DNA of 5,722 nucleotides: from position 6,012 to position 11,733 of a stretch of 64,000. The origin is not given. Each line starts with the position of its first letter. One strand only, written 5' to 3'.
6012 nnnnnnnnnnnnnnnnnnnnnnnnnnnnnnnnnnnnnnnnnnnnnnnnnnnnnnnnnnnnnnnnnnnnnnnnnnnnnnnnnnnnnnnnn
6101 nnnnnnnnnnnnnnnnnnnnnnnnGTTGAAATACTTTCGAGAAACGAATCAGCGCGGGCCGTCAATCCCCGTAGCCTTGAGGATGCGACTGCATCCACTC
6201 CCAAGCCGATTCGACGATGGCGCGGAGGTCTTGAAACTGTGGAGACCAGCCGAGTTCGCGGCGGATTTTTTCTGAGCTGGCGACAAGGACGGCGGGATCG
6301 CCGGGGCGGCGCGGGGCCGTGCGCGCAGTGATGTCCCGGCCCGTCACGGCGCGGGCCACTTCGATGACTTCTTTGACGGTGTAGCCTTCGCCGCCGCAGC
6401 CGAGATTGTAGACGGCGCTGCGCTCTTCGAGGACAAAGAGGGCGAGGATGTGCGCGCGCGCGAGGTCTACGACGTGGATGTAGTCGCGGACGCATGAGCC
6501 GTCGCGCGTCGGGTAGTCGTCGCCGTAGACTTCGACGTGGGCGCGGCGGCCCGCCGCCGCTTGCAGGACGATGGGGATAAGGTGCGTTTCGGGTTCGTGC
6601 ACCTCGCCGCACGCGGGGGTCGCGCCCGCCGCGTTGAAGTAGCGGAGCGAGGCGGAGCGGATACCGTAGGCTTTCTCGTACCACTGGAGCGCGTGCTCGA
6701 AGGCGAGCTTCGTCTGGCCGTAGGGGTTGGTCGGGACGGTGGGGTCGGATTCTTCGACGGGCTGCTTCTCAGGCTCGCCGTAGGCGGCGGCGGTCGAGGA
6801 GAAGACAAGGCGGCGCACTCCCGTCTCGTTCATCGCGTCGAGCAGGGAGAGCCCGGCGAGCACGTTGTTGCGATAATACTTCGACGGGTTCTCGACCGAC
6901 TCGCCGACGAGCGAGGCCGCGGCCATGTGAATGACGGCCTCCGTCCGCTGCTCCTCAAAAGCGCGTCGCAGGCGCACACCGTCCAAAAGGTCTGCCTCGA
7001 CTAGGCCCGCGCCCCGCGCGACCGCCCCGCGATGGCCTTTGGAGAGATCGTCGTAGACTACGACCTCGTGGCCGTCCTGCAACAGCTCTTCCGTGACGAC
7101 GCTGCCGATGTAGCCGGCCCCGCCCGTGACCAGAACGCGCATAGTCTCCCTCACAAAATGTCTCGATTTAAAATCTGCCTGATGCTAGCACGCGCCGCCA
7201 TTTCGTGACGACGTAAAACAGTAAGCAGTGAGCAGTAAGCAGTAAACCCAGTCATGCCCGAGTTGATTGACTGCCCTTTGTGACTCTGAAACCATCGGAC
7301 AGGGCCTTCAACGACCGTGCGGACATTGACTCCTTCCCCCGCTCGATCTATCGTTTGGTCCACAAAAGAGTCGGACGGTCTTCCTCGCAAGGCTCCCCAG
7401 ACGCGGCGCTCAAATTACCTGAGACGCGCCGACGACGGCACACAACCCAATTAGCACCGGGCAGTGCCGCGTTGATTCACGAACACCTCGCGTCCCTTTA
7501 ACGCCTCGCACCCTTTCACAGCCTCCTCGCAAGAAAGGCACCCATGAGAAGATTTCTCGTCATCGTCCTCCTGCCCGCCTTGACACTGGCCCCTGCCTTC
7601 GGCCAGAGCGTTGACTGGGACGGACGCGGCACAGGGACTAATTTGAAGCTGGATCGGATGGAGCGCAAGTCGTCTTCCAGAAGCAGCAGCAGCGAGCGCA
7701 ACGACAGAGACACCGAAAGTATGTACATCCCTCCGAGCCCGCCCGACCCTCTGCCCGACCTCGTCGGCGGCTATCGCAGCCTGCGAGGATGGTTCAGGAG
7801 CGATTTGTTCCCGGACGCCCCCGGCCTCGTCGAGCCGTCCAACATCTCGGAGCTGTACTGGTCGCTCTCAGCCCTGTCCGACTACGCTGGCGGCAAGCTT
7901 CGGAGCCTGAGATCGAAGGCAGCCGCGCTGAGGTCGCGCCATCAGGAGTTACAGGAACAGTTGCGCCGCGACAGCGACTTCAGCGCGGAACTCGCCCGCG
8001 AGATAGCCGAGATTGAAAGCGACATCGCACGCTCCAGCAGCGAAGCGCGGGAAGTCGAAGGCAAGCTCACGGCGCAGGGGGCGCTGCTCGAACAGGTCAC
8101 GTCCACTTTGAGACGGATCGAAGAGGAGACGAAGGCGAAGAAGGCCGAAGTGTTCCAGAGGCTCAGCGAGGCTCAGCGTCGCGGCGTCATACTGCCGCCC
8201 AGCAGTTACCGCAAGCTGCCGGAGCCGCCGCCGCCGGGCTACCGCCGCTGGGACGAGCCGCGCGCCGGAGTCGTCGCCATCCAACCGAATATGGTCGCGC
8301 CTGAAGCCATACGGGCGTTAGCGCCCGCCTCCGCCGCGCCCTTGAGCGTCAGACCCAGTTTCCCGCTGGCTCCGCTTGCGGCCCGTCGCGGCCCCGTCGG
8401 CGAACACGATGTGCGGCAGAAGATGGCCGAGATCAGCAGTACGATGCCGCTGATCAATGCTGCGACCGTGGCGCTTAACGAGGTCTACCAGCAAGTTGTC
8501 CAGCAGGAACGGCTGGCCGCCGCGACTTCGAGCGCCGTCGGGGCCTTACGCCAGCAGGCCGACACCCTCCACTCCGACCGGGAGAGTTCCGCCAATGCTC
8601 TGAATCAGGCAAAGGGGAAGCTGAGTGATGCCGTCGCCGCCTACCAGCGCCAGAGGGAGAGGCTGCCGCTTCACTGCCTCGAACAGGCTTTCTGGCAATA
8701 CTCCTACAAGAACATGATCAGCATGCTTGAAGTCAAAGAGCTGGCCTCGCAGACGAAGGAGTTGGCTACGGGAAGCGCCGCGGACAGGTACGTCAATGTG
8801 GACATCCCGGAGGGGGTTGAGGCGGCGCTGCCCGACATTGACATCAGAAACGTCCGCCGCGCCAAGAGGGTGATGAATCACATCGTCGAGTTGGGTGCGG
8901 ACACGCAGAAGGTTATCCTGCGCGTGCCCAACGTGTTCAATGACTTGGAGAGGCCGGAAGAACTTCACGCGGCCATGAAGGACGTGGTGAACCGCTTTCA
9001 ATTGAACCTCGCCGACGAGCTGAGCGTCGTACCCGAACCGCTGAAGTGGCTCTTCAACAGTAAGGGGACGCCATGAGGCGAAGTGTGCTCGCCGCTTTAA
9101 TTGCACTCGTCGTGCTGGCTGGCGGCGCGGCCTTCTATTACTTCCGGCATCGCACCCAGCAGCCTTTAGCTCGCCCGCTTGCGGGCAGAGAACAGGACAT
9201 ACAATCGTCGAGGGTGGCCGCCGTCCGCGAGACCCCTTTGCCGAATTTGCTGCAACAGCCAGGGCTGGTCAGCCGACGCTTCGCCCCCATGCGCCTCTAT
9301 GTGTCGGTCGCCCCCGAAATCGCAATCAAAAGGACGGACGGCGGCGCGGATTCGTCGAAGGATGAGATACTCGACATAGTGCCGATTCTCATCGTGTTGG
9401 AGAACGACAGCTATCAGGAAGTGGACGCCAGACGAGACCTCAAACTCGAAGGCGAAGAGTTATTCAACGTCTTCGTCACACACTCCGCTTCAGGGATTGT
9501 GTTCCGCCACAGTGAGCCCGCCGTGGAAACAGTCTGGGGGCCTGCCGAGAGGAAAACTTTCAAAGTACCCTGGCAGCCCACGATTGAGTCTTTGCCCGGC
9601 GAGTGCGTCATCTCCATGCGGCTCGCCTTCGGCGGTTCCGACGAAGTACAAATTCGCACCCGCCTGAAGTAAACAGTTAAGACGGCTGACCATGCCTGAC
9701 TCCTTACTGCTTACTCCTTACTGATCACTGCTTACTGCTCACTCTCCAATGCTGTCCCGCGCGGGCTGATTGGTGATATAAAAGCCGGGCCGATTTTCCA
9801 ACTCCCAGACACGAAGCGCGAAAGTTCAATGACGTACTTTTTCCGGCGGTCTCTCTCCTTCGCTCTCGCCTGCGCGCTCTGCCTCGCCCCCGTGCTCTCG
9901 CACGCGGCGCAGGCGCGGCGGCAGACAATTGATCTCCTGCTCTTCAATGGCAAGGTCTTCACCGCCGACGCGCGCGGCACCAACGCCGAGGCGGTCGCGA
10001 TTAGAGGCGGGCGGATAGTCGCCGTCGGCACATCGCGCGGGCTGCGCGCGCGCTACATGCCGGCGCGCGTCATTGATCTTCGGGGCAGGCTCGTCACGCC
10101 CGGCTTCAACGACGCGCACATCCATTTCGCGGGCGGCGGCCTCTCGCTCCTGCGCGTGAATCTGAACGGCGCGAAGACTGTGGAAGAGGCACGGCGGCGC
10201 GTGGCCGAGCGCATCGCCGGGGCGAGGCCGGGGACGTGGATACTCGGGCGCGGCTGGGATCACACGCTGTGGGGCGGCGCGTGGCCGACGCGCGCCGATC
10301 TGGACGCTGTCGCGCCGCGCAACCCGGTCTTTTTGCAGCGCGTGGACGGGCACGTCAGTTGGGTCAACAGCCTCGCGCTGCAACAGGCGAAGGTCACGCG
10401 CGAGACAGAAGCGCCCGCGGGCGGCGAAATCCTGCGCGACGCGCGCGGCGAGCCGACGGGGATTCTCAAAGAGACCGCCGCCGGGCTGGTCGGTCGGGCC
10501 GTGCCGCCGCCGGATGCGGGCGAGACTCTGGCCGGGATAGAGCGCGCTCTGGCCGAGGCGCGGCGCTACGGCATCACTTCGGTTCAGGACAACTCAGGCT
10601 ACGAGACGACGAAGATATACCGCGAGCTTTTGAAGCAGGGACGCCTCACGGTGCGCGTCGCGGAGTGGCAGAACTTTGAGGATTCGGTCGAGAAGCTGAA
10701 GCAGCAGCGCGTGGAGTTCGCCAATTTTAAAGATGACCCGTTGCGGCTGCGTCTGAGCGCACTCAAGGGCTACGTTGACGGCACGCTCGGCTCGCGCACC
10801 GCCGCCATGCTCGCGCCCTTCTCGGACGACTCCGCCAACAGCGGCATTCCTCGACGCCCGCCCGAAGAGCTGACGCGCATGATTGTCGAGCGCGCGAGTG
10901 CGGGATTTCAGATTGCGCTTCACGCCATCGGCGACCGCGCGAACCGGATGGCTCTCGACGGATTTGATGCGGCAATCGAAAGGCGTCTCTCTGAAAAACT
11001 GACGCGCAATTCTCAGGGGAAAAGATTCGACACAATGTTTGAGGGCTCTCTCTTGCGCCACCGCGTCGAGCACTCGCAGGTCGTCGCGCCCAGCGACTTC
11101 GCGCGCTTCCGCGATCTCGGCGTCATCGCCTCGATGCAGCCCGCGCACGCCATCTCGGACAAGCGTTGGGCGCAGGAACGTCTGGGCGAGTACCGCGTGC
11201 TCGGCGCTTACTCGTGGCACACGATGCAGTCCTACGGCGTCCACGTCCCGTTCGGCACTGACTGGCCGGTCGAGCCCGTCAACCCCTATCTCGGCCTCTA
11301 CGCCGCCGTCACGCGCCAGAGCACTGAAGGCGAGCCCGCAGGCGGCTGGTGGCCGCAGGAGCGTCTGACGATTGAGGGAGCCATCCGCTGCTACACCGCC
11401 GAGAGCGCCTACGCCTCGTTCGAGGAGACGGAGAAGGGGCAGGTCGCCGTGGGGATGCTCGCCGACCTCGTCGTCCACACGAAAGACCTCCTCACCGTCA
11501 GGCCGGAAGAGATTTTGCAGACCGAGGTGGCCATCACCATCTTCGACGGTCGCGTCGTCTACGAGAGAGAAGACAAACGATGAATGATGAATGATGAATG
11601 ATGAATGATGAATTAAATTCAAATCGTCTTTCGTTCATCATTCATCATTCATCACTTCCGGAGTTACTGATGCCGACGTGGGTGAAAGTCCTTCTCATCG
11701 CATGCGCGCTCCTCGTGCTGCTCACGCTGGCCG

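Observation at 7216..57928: Family of intergenic hairpins whose arms are degenerate 7-nt tandem repeats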

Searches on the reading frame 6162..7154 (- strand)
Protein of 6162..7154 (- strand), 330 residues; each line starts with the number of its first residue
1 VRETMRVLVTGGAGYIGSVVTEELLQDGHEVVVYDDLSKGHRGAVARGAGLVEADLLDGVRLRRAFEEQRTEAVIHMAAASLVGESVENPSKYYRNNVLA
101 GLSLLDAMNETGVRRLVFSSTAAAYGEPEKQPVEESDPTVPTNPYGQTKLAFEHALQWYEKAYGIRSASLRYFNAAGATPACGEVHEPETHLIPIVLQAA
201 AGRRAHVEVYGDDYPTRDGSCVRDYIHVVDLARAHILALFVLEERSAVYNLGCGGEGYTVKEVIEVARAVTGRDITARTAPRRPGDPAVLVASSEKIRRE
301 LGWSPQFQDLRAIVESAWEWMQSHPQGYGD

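Call 54: search_protein_families(library=pfam, proteins=[window:6162-7154:-], max_evalue=0.001)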
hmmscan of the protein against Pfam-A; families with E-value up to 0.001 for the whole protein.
window:6162-7154:- (330 aa): 8 families
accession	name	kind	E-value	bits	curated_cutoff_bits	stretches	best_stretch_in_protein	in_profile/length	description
PF01370.27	Epimerase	-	9.8e-61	205.7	20.9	1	7-252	1-240/240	NAD dependent epimerase/dehydratase family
PF16363.11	GDP_Man_Dehyd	-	1.7e-56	192.5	27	1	8-307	1-323/332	GDP-mannose 4,6 dehydratase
PF04321.23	RmlD_sub_bind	-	2.1e-18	66.9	27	1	5-165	1-146/287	RmlD substrate binding domain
PF01073.25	3Beta_HSD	-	1.8e-15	57.2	22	1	8-244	1-234/280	3-beta hydroxysteroid dehydrogenase/isomerase family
PF02719.21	Polysacc_synt_2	-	7.4e-12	45.5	20.2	1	7-175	1-171/293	Polysaccharide biosynthesis protein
PF05368.20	NmrA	-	1e-11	45.4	27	1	4-124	2-110/298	NmrA-like family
PF13460.12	NAD_binding_10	-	1.1e-11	45.4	27.2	1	11-157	1-132/184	NAD(P)H-binding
PF07993.18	NAD_binding_4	-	1.3e-06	28.2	20.1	0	69-183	87-214/258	Male sterility protein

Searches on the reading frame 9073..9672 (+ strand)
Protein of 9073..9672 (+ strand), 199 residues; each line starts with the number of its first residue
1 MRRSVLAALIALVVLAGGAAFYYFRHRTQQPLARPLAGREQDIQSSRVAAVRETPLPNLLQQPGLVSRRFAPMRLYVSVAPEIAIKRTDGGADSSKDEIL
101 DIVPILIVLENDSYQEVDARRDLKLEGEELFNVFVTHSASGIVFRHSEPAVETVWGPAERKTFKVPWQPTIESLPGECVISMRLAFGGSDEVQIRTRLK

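Call 54: search_protein_families(library=pfam, proteins=[window:9073-9672:+], max_evalue=0.001)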
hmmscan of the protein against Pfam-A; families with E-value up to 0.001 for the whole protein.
window:9073-9672:+ (199 aa): 0 families

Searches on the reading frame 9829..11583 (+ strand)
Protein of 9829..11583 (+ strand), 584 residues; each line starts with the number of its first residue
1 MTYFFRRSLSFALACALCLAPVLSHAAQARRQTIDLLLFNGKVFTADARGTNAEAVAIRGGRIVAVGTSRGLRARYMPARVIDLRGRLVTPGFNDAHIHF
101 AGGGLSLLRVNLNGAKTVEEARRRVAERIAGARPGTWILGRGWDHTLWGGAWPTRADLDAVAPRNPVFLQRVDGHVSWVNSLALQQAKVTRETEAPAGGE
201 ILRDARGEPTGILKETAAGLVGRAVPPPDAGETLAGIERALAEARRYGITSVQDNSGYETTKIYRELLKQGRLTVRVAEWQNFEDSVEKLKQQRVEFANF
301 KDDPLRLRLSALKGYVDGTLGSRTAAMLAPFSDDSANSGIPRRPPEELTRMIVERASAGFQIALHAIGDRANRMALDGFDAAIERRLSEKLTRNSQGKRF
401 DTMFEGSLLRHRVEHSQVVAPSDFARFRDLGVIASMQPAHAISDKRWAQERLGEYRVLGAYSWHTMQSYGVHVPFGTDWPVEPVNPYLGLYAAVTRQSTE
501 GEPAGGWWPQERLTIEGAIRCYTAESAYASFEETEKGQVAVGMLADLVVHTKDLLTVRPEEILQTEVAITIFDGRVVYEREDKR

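Call 9: search_protein_families(library=pfam, proteins=[window:9829-11583:+])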
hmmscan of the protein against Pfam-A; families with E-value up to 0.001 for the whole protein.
window:9829-11583:+ (584 aa): 3 families
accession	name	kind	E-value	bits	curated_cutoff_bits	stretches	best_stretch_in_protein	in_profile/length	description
PF07969.17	Amidohydro_3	-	9.3e-117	391.8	29.7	1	80-578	1-472/472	Amidohydrolase family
PF01979.26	Amidohydro_1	-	1.4e-06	28.3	25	0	346-577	135-345/345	Amidohydrolase family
PF22039.1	HUTI_composite_bact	-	1.5e-06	28.2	25.5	1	55-76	2-23/26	Imidazolonepropionase-like composite domain, bacteria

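Call 63: find_homologous_proteins(query=window:9829-11583:+, max_evalue=1e-50)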
Query window:9829-11583:+ (584 aa): 7859 proteins with E <= 1e-50 among 8000 candidates; the best 120 are listed.
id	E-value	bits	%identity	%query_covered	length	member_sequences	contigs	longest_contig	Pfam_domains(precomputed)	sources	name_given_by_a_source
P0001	0.0e+0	1316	100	100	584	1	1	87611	PF07969.18,PF22039.2,PF01979.27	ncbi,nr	ncbi:MAG: amidohydrolase [Acidobacteria bacterium]|nr:amidohydrolase [Acidobacteriota bacterium]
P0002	0.0e+0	1078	81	99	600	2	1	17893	PF07969.18,PF22039.2,PF01979.27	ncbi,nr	ncbi:MAG TPA: amidohydrolase [Pyrinomonadaceae bacterium]|nr:amidohydrolase [Pyrinomonadaceae bacter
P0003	0.0e+0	1064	82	99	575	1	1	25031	PF07969.18,PF22039.2,PF01979.27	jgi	jgi:predicted amidohydrolase YtcJ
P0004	0.0e+0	1056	80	99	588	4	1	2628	PF07969.18,PF22039.2,PF01979.27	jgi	jgi:predicted amidohydrolase YtcJ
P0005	0.0e+0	1051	80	99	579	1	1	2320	PF07969.18,PF22039.2,PF01979.27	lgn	-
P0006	0.0e+0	1050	80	100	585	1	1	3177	PF07969.18,PF22039.2,PF01979.27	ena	-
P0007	8.6e-290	981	77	95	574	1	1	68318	PF07969.18,PF01979.27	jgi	jgi:predicted amidohydrolase YtcJ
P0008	8.6e-289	977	75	99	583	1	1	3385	PF07969.18,PF22039.2,PF01979.27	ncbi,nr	ncbi:MAG TPA: amidohydrolase [Pyrinomonadaceae bacterium]|nr:amidohydrolase [Pyrinomonadaceae bacter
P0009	5.8e-288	975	75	98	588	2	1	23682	PF07969.18,PF01979.27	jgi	jgi:predicted amidohydrolase YtcJ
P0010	2.9e-287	972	77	99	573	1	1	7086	PF07969.18,PF22039.2,PF01979.27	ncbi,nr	ncbi:MAG TPA: amidohydrolase [Pyrinomonadaceae bacterium]|nr:amidohydrolase [Pyrinomonadaceae bacter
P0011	3.6e-287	972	77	93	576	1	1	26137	PF07969.18,PF01979.27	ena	-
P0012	4.7e-287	972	76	98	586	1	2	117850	PF07969.18,PF22039.2,PF01979.27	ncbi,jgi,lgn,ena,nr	ncbi:MAG TPA: amidohydrolase [Pyrinomonadaceae bacterium]|nr:amidohydrolase [Pyrinomonadaceae bacter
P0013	5.1e-286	968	75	97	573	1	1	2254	PF07969.18,PF22039.2,PF01979.27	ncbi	-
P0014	5.2e-286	968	75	99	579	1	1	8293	PF07969.18,PF22039.2,PF01979.27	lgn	-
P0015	3.2e-284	962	75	98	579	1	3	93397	PF07969.18,PF22039.2,PF01979.27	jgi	jgi:predicted amidohydrolase YtcJ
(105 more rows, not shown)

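Call 64: find_encoding_contigs(protein=P0003, flank=8000, max_places=2)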
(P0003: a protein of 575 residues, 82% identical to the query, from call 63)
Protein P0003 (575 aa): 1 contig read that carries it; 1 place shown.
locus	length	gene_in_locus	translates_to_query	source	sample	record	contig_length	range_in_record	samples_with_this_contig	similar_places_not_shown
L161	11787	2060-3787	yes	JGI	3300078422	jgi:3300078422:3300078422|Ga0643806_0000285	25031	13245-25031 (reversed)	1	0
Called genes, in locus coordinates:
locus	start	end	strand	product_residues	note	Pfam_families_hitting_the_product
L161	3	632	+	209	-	?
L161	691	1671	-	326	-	PF01073:3Beta_HSD, PF01370:Epimerase, PF02719:Polysacc_synt_2, PF04321:RmlD_sub_bind, PF05368:NmrA, PF13460:NAD_binding_10, PF16363:GDP_Man_Dehyd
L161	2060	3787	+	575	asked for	PF22039:HUTI_composite_bact (weak), PF01979:Amidohydro_1 (faint), PF07969:Amidohydro_3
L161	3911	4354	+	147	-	-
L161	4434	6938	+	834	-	PF13802:Gal_mutarotas_2, PF01055:Glyco_hydro_31_2nd, PF21365:Glyco_hydro_31_3rd, PF17137:DUF5110 (weak)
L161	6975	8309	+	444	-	PF00155:Aminotran_1_2, PF00266:Aminotran_5, PF01053:Cys_Met_Meta_PP (weak), PF01041:DegT_DnrJ_EryC1 (weak)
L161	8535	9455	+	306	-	PF00005:ABC_tran, PF13401:AAA_22 (faint), PF13304:AAA_21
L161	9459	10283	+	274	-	PF01061:ABC2_membrane, PF12698:ABC2_membrane_3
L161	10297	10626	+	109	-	-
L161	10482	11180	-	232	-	-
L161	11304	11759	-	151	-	PF00578:AhpC-TSA, PF08534:Redoxin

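Call 65: find_encoding_contigs(protein=P0002, flank=8000, max_places=2)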
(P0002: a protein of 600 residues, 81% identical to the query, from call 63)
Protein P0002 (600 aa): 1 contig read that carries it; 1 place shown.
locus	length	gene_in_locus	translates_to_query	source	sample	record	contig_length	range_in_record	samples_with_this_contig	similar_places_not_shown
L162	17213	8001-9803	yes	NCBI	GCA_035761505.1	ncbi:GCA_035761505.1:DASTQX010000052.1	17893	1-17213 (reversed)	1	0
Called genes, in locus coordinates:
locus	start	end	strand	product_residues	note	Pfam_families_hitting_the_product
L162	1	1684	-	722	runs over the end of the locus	PF01541:GIY-YIG, PF27096:UvrC_M, PF22920:UvrC_RNaseH, PF08459:UvrC_RNaseH_dom, PF14520:HHH_5 (weak)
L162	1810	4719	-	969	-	PF01435:Peptidase_M48, PF23381:Beta-prop_IFT122_1st (faint), PF23414:Beta-prop_EML_2 (faint), PF25174:Beta-prop_THOC3 (faint)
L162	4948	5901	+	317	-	PF00294:PfkB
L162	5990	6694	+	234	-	-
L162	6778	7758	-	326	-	PF01073:3Beta_HSD, PF01370:Epimerase, PF02719:Polysacc_synt_2, PF04321:RmlD_sub_bind, PF05368:NmrA, PF13460:NAD_binding_10, PF16363:GDP_Man_Dehyd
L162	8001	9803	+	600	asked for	PF22039:HUTI_composite_bact (weak), PF01979:Amidohydro_1 (faint), PF07969:Amidohydro_3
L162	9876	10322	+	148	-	-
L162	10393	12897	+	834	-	PF13802:Gal_mutarotas_2, PF01055:Glyco_hydro_31_2nd, PF21365:Glyco_hydro_31_3rd, PF17137:DUF5110 (weak)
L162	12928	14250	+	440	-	PF00155:Aminotran_1_2 (weak), PF00266:Aminotran_5, PF01053:Cys_Met_Meta_PP (weak), PF01041:DegT_DnrJ_EryC1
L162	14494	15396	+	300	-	PF13555:AAA_29 (weak), PF00005:ABC_tran, PF13304:AAA_21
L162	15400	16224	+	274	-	PF01061:ABC2_membrane, PF12698:ABC2_membrane_3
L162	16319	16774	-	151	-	PF00578:AhpC-TSA, PF08534:Redoxin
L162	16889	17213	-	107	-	?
